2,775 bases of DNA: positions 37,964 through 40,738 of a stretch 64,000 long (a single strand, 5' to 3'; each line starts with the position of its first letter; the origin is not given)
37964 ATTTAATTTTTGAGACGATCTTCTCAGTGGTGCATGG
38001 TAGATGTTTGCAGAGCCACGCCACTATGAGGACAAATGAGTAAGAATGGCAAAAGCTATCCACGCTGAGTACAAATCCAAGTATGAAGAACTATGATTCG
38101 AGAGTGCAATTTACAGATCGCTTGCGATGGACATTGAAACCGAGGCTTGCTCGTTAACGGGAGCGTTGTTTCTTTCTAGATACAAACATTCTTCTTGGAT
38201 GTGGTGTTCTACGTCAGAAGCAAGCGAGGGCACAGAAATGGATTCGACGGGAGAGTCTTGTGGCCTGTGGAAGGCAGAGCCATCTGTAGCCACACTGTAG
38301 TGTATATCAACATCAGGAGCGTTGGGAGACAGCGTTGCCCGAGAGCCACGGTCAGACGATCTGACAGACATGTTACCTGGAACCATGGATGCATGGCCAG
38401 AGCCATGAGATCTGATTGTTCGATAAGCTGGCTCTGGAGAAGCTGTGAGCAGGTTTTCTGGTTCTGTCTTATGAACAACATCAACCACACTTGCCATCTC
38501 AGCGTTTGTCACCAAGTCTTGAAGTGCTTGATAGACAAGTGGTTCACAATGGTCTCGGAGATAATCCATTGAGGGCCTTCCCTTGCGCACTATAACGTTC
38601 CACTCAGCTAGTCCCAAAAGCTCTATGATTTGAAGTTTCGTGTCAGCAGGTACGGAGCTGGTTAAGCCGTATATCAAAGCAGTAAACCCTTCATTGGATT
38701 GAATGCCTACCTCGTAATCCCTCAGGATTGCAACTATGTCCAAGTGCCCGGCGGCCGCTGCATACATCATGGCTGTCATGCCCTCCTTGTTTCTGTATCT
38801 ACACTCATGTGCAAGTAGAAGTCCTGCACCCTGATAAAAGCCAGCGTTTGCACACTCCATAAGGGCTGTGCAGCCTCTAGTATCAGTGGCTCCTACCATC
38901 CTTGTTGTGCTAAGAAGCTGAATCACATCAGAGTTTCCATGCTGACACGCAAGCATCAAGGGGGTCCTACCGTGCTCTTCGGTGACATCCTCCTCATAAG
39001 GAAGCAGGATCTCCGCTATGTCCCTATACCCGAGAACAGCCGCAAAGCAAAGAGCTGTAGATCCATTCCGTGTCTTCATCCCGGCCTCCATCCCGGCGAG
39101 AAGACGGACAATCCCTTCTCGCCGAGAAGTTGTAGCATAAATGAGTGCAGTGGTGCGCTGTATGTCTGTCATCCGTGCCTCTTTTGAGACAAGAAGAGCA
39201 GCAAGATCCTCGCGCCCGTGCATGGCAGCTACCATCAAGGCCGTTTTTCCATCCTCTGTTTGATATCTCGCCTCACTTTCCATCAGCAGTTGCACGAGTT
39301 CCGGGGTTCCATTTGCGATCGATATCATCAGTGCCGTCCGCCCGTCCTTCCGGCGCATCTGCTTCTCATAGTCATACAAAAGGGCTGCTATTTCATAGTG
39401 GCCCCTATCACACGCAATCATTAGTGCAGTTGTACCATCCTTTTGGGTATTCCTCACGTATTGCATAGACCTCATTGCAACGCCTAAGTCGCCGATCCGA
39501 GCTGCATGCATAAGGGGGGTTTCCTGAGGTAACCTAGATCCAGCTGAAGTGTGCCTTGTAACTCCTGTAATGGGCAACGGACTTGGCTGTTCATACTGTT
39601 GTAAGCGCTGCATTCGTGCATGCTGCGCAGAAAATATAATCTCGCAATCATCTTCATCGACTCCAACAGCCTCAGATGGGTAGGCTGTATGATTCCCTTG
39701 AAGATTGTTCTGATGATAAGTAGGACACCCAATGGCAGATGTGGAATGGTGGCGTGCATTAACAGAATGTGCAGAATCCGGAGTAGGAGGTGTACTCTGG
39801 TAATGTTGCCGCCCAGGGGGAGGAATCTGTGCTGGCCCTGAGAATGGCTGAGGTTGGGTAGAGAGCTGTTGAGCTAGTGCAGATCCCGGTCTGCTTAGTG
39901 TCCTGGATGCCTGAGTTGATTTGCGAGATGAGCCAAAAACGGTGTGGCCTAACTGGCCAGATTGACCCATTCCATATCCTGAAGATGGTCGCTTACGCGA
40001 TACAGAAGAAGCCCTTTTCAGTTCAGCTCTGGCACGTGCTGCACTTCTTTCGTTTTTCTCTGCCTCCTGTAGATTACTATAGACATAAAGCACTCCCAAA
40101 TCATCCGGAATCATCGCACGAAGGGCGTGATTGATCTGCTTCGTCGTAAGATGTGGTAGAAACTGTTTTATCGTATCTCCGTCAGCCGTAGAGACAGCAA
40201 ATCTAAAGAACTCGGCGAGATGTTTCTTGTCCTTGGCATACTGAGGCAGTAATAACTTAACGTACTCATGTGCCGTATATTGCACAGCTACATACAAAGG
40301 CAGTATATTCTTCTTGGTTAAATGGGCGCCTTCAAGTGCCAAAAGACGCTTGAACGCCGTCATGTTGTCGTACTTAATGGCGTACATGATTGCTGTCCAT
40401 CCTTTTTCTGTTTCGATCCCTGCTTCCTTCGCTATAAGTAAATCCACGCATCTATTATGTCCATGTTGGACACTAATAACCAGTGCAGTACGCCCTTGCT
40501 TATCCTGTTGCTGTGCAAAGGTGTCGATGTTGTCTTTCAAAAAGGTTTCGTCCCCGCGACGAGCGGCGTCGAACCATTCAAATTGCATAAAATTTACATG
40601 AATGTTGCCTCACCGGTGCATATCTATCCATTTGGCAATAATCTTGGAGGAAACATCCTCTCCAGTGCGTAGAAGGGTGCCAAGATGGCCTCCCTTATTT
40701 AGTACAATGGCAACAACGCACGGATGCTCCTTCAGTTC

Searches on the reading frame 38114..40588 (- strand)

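Call 60: search_protein_families(library=pfam, proteins=[window:38114-40588:-], max_evalue=0.001)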
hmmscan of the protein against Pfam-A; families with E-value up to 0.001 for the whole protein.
window:38114-40588:- (825 aa): 6 families
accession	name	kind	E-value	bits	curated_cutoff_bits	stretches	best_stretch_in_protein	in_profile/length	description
PF12796.13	Ank_2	-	6.9e-66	219.3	27.3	7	403-474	16-87/90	Ankyrin repeats (3 copies)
PF00023.36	Ank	-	2.1e-41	138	21.1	1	539-559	1-21/33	Ankyrin repeat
PF13606.12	Ank_3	-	9.4e-33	108.5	22.3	0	539-559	1-21/30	Ankyrin repeat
PF13857.12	Ank_5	-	1.3e-32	112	27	1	592-640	2-55/56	Ankyrin repeats (many copies)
PF13637.12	Ank_4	-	4.5e-30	103.5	22.7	1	390-435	2-49/50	Ankyrin repeats (many copies)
PF23745.1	ANK_LRRK2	-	4.7e-08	33.4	27.5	0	388-468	34-114/130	LRRK2 ANK repeat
